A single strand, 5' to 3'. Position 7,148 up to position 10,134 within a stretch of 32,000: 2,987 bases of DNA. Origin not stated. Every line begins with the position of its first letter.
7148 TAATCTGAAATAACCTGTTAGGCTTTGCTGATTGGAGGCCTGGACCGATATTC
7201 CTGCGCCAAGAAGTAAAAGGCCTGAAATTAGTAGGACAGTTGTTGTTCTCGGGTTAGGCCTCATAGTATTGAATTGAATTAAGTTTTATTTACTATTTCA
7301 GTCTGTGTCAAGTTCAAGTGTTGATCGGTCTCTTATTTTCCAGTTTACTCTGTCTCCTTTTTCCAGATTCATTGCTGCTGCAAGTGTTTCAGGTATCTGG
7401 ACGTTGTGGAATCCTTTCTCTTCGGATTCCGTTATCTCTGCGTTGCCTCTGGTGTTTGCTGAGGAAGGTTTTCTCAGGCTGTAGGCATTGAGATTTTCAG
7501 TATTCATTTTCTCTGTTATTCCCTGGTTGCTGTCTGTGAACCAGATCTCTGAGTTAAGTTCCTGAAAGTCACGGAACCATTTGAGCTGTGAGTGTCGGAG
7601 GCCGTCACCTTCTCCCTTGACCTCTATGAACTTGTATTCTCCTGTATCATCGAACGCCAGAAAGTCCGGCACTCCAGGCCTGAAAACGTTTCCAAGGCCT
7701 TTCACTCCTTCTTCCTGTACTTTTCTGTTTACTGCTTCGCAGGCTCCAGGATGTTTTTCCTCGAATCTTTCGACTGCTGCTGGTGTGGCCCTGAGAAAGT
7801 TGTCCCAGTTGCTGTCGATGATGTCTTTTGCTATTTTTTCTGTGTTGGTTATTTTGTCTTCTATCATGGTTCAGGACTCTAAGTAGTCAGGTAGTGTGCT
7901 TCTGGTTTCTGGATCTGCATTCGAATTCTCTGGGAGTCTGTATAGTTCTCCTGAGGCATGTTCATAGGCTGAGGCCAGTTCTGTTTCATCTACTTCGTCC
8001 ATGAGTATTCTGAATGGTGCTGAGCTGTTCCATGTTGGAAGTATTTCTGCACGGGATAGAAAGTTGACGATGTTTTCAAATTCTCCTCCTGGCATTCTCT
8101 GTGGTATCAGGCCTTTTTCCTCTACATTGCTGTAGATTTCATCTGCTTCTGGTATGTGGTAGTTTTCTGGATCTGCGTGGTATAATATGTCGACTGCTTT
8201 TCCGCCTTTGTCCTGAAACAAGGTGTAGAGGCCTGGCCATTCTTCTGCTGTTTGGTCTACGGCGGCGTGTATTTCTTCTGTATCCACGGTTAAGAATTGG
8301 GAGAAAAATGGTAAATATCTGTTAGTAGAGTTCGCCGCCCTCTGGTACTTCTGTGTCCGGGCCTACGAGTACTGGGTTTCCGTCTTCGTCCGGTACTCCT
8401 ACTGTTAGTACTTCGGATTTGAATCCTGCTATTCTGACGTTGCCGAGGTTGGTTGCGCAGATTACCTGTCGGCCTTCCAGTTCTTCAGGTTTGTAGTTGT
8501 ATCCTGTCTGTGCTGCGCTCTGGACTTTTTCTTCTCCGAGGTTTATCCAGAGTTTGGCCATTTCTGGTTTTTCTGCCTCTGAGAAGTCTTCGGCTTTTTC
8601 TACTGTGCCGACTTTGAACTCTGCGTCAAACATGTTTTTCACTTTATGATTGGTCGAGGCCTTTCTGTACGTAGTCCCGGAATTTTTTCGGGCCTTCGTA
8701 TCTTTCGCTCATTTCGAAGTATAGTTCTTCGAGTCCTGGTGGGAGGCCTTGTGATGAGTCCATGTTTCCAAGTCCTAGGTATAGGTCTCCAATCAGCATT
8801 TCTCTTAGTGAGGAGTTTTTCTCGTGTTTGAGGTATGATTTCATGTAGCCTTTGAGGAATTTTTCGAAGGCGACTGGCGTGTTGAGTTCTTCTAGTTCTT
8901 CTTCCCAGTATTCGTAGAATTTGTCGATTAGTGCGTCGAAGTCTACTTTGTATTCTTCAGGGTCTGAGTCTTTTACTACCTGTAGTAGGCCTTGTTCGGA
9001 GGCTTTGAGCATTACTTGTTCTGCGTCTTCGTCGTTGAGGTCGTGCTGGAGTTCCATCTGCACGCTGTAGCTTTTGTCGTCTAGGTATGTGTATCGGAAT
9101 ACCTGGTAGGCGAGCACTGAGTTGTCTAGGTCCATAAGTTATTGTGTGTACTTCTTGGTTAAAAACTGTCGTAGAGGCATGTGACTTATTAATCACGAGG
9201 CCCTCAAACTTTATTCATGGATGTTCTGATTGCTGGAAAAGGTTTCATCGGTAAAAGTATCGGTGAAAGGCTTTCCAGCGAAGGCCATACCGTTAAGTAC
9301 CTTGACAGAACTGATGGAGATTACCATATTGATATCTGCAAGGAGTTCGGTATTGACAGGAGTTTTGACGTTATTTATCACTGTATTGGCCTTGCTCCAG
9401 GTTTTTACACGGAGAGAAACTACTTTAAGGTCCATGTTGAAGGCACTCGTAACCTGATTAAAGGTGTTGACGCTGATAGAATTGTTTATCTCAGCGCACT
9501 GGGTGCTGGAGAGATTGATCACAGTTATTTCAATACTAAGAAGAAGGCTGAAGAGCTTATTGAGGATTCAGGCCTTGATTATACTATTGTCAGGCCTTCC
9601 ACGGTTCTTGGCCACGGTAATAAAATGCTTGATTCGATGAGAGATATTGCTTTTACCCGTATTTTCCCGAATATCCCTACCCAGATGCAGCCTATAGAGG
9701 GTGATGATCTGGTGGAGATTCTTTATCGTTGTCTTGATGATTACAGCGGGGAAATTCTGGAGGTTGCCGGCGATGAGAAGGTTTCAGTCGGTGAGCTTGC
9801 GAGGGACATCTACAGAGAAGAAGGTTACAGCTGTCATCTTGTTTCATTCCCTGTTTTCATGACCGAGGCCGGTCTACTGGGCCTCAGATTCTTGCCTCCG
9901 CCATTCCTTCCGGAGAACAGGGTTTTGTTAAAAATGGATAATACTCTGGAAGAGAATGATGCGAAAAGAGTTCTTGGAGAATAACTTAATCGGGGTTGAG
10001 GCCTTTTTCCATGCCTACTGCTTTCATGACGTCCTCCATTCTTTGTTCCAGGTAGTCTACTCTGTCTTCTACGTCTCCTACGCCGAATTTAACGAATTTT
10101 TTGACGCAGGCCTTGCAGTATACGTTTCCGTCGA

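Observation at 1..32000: Roughly ten-fold excess of the palindrome AGGCCT, absent from the HEPN islet and thinned in the surface-protein cluster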

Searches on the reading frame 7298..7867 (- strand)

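Call 4: search_protein_families(library=pfam, proteins=[window:7298-7867:-])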
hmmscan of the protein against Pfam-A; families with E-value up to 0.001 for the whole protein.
window:7298-7867:- (189 aa): 1 family
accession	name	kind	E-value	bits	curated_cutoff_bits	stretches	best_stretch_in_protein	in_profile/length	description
PF08774.17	VRR_NUC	-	3.3e-10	40.5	23.8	1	61-107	59-108/116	VRR-NUC domain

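Call 43: search_protein_families(library=ncbifam, proteins=[window:7298-7867:-], max_evalue=0.01)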
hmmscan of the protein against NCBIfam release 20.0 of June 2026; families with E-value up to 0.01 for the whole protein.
window:7298-7867:- (189 aa): 0 families

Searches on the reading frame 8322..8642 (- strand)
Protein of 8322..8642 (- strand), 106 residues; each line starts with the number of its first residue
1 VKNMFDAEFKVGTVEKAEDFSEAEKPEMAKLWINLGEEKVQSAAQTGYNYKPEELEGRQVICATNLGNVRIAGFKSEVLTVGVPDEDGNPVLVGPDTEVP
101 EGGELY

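Call 4: search_protein_families(library=pfam, proteins=[window:8322-8642:-])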
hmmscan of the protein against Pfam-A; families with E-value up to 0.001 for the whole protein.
window:8322-8642:- (106 aa): 1 family
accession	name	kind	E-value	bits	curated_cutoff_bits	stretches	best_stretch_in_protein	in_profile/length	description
PF01588.26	tRNA_bind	-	2e-12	47.5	27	1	9-102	1-94/96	Putative tRNA binding domain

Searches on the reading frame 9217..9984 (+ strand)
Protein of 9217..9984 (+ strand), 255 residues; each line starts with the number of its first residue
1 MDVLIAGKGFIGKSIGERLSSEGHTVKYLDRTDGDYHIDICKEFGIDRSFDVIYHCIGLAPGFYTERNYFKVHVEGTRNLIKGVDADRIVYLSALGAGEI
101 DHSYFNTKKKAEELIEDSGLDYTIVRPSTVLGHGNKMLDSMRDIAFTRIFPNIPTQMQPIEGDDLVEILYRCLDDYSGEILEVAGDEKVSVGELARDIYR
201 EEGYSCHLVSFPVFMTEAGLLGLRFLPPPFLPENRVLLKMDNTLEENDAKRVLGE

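Call 4: search_protein_families(library=pfam, proteins=[window:9217-9984:+])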
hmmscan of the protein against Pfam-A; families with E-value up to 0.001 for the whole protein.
window:9217-9984:+ (255 aa): 5 families
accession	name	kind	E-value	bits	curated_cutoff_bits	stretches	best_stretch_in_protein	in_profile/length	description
PF13460.12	NAD_binding_10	-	2.2e-08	34.6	27.2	1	76-130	77-146/184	NAD(P)H-binding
PF01370.27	Epimerase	-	1.1e-06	28.7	20.9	1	4-139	2-181/240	NAD dependent epimerase/dehydratase family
PF07993.18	NAD_binding_4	-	6.5e-05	22.6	20.1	0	98-133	171-210/258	Male sterility protein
PF04321.23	RmlD_sub_bind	-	7.8e-05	22.3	27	0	104-204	125-233/287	RmlD substrate binding domain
PF01073.25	3Beta_HSD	-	0.00017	21.2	22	0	52-94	69-116/280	3-beta hydroxysteroid dehydrogenase/isomerase family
